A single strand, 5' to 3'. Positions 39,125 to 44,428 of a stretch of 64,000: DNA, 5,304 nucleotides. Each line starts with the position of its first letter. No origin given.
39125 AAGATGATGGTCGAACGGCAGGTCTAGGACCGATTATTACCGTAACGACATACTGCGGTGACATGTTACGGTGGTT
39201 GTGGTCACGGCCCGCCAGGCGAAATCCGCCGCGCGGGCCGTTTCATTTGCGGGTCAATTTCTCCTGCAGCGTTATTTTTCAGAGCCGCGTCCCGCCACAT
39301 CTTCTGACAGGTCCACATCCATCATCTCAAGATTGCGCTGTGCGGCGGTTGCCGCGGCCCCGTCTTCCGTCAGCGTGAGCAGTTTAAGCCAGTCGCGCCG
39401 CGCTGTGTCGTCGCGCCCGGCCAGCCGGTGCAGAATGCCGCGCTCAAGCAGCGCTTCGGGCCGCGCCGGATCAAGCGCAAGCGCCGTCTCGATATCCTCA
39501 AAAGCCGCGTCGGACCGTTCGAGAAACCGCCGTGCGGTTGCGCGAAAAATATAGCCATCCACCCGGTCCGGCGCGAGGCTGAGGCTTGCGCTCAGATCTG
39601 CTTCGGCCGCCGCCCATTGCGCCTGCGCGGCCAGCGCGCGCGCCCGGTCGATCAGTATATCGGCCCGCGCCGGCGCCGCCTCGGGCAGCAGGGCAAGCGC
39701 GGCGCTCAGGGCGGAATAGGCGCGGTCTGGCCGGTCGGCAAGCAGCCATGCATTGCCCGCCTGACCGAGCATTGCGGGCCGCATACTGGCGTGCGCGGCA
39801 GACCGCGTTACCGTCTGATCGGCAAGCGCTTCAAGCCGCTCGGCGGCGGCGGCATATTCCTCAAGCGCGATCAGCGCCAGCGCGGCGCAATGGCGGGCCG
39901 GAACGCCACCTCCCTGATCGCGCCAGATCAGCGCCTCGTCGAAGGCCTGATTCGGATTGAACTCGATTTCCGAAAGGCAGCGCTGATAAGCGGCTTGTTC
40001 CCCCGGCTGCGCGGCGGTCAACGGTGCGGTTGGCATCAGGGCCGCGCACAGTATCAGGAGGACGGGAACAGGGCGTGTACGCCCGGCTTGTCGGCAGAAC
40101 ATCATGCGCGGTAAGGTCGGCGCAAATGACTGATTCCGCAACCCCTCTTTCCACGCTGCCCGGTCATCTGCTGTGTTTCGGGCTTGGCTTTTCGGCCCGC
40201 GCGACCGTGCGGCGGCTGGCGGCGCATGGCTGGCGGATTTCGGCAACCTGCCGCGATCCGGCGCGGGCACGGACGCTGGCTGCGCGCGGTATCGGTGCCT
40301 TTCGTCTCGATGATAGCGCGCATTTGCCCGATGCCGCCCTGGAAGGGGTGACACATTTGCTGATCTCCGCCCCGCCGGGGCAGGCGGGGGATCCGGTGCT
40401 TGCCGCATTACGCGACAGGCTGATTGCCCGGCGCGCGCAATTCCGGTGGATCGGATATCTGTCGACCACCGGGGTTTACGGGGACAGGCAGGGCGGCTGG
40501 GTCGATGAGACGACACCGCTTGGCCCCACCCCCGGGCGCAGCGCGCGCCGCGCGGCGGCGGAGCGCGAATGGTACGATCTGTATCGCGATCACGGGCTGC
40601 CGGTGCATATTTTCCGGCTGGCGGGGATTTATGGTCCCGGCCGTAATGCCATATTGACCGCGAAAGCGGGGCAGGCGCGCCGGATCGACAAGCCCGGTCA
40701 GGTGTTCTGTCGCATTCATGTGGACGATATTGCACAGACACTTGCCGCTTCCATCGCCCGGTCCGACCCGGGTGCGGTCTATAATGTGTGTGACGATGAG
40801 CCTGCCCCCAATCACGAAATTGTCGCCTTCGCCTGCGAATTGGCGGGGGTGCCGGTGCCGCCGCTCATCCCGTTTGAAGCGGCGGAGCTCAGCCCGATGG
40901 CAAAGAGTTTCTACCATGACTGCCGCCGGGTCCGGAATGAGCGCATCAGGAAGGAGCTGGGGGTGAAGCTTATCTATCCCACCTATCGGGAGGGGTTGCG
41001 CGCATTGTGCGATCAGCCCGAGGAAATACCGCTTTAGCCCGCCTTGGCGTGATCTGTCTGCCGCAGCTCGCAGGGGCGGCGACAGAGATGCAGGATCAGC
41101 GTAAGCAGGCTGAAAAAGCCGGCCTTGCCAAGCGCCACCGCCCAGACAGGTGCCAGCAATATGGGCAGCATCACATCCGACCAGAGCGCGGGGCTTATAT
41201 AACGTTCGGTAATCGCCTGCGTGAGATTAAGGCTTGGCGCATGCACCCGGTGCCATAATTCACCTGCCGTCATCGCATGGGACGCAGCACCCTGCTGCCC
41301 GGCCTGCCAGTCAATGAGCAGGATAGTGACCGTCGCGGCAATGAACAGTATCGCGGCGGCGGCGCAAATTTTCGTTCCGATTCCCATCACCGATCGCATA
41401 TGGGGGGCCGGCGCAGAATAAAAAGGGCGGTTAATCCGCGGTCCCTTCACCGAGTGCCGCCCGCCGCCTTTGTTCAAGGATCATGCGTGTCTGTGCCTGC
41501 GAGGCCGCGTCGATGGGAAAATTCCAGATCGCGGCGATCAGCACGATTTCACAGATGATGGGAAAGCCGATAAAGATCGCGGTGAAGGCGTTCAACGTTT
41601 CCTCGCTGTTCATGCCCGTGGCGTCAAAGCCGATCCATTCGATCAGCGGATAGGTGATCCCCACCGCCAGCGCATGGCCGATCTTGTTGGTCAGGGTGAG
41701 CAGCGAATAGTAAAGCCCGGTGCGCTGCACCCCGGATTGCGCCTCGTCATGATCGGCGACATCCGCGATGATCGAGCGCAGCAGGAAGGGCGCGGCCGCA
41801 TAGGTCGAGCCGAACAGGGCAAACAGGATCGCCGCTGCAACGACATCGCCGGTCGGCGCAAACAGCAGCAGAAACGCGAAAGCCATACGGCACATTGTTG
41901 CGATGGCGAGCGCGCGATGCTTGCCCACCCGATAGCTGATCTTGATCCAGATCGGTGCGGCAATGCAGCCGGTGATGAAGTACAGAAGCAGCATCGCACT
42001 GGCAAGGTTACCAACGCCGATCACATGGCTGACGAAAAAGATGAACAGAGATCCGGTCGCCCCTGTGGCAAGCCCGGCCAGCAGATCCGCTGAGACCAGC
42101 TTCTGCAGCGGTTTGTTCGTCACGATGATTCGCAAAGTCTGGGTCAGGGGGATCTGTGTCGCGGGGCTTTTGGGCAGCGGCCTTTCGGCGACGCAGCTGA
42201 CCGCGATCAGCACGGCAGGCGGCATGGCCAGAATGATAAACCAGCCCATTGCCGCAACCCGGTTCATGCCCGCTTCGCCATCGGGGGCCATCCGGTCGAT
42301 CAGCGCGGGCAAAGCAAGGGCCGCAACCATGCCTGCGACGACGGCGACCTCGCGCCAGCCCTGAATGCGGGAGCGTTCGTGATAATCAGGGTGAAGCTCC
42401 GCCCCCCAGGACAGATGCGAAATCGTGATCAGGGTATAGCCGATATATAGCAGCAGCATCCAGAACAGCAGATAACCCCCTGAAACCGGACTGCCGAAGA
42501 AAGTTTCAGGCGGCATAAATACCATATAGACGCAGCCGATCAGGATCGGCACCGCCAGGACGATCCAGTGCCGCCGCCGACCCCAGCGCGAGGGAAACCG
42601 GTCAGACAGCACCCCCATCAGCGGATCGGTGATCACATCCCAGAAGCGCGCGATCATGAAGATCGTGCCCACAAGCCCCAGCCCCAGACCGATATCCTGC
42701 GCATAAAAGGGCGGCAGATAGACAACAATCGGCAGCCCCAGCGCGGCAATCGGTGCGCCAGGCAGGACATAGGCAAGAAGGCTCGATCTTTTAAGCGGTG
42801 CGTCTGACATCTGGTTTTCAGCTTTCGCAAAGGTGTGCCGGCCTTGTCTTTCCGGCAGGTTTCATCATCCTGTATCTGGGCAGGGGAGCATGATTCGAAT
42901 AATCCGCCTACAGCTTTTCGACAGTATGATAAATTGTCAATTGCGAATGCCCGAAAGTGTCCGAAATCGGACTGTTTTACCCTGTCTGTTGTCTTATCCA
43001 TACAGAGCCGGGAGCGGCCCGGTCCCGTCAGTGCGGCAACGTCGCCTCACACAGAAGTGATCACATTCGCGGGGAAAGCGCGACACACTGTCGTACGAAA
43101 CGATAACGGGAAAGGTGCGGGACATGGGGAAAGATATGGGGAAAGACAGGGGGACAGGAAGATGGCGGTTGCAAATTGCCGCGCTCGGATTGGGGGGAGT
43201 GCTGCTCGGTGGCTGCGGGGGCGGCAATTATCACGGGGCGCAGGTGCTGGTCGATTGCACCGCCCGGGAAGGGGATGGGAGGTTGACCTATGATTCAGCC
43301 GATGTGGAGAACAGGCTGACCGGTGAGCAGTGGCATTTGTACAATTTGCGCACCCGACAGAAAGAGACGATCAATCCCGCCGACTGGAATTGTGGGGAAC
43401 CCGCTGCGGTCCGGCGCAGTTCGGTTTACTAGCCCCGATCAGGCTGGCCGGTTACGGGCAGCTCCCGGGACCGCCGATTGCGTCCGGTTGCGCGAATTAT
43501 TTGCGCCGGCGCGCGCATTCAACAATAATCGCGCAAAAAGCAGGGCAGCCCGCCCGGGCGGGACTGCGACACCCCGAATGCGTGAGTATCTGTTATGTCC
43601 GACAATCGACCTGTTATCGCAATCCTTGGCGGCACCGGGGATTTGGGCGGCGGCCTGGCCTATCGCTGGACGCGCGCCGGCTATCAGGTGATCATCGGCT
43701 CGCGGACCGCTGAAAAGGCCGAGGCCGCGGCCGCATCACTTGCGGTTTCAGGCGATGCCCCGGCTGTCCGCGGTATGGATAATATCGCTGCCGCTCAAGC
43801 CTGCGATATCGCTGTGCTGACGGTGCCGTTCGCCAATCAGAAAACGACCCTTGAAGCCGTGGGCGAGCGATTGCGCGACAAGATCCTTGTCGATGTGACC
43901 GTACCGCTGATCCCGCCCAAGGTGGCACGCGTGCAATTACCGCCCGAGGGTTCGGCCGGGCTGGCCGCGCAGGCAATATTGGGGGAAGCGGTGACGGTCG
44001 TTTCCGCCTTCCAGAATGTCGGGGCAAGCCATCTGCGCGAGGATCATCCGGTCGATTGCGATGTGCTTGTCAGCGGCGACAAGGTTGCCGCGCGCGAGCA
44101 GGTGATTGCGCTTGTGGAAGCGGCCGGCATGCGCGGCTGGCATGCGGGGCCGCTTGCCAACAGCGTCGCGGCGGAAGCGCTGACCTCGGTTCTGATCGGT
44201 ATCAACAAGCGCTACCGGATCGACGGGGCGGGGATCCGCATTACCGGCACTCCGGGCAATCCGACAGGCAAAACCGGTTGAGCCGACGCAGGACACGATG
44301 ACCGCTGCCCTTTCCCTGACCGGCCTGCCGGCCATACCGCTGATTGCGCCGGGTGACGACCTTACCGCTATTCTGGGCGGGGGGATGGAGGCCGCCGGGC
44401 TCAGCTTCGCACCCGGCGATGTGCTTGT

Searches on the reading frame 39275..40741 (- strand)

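Call 49: search_protein_families(library=pfam, proteins=[window:39275-40741:-], max_evalue=0.001)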
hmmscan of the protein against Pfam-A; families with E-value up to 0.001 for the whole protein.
window:39275-40741:- (489 aa): 2 families
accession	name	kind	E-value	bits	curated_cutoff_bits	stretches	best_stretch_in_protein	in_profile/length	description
PF07719.23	TPR_2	-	1.4e-07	31.5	27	0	360-392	1-33/34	Tetratricopeptide repeat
PF13371.12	TPR_9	-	9.4e-06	26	35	0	408-469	9-70/73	Tetratricopeptide repeat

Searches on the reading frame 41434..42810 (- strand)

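Call 49: search_protein_families(library=pfam, proteins=[window:41434-42810:-], max_evalue=0.001)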
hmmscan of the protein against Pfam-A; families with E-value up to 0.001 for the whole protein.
window:41434-42810:- (459 aa): 3 families
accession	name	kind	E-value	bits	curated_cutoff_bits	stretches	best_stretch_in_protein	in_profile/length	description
PF13347.12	MFS_2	-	5.4e-84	282.6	27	1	14-434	2-426/427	MFS/sugar transport protein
PF07690.21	MFS_1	-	2.4e-17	63.4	33.4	1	28-382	15-346/347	Major Facilitator Superfamily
PF12832.13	MFS_1_like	-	5.6e-05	22.8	25.2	0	35-105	24-91/373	MFS_1 like family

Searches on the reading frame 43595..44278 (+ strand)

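Call 64: search_protein_families(library=pfam, proteins=[window:43595-44278:+], max_evalue=0.00001)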
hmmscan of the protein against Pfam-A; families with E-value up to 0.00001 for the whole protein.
window:43595-44278:+ (228 aa): 1 family
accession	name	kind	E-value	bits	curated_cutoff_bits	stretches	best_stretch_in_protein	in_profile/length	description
PF03807.23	F420_oxidored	-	1e-17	64.9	21.6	1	8-104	2-94/94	NADP oxidoreductase coenzyme F420-dependent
